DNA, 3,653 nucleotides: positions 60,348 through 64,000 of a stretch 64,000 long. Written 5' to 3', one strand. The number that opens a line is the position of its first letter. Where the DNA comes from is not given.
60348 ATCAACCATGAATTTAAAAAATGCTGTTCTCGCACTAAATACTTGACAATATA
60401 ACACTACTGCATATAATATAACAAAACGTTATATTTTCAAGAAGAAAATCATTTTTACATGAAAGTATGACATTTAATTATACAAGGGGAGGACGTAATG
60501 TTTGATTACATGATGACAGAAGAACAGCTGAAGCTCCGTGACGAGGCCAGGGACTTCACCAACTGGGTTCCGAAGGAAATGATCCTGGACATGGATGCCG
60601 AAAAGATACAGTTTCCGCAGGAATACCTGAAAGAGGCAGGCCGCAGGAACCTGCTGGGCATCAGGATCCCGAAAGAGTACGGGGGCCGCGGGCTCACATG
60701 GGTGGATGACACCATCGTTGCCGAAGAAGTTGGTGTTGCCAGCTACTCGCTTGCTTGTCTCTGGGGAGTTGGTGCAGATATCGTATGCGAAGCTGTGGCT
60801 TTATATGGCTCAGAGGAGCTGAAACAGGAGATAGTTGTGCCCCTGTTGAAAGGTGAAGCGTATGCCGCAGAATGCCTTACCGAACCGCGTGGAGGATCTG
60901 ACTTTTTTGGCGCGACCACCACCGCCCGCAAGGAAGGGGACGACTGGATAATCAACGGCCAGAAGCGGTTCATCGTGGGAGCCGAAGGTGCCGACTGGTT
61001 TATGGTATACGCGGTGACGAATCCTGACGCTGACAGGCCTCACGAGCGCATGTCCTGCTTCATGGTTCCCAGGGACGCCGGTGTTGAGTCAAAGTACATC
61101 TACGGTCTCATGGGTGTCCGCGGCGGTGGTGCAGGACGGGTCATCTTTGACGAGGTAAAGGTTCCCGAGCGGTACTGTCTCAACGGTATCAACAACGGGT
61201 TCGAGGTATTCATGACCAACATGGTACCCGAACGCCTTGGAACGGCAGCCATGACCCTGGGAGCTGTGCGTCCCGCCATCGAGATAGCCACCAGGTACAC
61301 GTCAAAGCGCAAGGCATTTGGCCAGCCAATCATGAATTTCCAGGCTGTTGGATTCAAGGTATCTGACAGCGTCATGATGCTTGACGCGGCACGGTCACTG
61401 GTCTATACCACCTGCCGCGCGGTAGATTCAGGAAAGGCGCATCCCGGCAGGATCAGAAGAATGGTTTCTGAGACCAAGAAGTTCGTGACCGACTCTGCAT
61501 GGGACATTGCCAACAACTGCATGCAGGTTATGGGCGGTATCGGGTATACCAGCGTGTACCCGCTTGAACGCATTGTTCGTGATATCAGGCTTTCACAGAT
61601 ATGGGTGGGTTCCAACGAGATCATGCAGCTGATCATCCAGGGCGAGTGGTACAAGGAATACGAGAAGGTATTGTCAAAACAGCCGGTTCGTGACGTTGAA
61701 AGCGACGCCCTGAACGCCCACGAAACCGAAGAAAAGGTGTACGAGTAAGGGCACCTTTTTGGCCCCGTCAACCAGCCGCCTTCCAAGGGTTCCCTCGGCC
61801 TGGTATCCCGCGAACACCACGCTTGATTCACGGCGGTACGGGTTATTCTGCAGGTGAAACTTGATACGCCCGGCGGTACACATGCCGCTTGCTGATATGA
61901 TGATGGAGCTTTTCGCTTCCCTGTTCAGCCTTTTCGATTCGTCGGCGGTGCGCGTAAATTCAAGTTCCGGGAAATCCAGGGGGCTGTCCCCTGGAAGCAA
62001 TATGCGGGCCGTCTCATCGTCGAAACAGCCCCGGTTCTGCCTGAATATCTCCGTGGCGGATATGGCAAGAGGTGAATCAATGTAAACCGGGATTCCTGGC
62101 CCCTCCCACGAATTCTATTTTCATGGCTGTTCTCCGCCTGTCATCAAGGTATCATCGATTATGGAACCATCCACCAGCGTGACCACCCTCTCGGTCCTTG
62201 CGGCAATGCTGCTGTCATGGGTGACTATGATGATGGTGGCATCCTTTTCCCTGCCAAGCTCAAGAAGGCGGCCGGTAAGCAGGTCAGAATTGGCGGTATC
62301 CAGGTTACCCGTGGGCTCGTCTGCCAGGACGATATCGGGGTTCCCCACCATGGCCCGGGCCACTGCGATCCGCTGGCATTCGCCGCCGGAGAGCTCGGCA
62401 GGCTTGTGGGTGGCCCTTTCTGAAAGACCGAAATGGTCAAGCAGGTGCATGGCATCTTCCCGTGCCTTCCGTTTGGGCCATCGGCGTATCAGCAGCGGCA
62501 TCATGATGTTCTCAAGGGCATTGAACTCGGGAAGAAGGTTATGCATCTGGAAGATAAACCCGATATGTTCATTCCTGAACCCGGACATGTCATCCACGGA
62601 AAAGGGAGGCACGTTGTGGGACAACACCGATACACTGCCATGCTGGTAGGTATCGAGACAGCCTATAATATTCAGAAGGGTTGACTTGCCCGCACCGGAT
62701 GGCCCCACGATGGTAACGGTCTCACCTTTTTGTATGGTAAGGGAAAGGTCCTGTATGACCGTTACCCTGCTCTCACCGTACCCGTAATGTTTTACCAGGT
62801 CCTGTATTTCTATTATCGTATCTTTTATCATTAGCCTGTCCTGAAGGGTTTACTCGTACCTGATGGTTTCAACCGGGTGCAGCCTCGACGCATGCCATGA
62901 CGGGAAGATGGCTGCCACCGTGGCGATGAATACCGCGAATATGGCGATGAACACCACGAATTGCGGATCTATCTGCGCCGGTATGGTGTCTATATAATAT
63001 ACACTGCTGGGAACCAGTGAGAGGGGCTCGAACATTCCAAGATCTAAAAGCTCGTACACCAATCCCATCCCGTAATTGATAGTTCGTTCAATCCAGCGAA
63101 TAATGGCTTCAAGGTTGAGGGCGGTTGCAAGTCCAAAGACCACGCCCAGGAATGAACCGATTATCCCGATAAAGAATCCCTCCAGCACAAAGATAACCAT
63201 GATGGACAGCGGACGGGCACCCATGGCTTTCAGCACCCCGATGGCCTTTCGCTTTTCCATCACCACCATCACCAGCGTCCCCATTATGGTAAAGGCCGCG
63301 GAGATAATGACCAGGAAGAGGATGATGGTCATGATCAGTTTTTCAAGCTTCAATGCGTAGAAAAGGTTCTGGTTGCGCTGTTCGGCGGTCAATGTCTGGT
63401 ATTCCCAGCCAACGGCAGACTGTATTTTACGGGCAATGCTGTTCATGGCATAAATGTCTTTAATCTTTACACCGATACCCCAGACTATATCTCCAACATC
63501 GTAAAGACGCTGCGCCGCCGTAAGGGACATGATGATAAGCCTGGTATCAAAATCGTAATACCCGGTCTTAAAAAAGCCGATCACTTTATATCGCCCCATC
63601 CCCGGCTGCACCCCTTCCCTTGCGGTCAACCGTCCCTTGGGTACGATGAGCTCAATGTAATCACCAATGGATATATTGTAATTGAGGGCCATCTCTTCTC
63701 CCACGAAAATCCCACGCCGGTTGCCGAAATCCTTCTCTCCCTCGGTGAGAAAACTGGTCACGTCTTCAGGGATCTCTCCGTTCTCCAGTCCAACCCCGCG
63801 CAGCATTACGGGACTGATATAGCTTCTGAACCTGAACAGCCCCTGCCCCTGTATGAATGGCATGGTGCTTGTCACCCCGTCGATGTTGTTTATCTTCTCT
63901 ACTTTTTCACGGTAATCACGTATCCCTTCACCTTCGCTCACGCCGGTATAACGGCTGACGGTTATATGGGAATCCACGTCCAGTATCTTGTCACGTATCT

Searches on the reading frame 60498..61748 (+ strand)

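Call 71: search_protein_families(library=pfam, proteins=[window:60498-61748:+], max_evalue=0.001)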
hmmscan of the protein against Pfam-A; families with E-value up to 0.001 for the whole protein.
window:60498-61748:+ (416 aa): 5 families
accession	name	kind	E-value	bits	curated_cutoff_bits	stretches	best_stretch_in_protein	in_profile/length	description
PF00441.29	Acyl-CoA_dh_1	-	1.6e-36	126.2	22.4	1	232-381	1-146/150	Acyl-CoA dehydrogenase, C-terminal domain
PF02771.21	Acyl-CoA_dh_N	-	2.5e-26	92.7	22.9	1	7-120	1-113/113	Acyl-CoA dehydrogenase, N-terminal domain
PF02770.24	Acyl-CoA_dh_M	-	3.5e-21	75.6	33.3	1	125-220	2-97/97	Acyl-CoA dehydrogenase, middle domain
PF08028.16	Acyl-CoA_dh_2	-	7.7e-18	65.5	22.7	1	248-371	2-131/134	Acyl-CoA dehydrogenase, C-terminal domain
PF22924.1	ACOX_C_alpha1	-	4.7e-09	36.7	27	1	241-378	3-162/169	Acyl-CoA oxidase, C-alpha1 domain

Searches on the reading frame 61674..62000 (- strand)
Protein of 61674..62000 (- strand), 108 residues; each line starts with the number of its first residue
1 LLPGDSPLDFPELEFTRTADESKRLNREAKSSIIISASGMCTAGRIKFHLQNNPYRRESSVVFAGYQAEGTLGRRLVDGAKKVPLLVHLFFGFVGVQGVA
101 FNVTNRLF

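Call 71: search_protein_families(library=pfam, proteins=[window:61674-62000:-], max_evalue=0.001)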
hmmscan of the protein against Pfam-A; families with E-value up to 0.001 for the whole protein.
window:61674-62000:- (108 aa): 1 family
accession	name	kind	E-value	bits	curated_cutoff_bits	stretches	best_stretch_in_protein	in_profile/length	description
PF10996.14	Beta-Casp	-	2.2e-22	80.3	27.7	1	7-76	51-120/120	Beta-Casp domain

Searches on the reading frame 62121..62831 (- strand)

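Call 71: search_protein_families(library=pfam, proteins=[window:62121-62831:-], max_evalue=0.001)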
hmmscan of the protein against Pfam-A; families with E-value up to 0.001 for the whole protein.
window:62121-62831:- (236 aa): 5 families
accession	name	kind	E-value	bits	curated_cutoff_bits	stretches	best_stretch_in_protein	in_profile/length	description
PF00005.33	ABC_tran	-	5.9e-32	111.6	25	1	27-174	2-136/137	ABC transporter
PF13304.12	AAA_21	-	3.5e-08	34.3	27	1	41-97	4-63/304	AAA domain, putative AbiEii toxin, Type IV TA system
PF02463.25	SMC_N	-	3.2e-05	23.9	40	0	126-219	122-211/220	RecF/RecN/SMC N terminal domain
PF03193.22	RsgA_GTPase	-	4.4e-05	23.8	30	1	24-67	95-137/174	RsgA GTPase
PF13555.12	AAA_29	-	0.00035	20.7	27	1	31-53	17-39/61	P-loop containing region of AAA domain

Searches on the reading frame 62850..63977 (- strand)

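Call 71: search_protein_families(library=pfam, proteins=[window:62850-63977:-], max_evalue=0.001)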
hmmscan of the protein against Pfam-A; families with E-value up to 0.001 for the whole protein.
window:62850-63977:- (375 aa): 1 family
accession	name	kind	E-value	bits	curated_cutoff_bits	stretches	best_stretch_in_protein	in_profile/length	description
PF02687.27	FtsX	-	5.2e-14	52.8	25.5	1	218-368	2-120/120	FtsX-like permease C-terminal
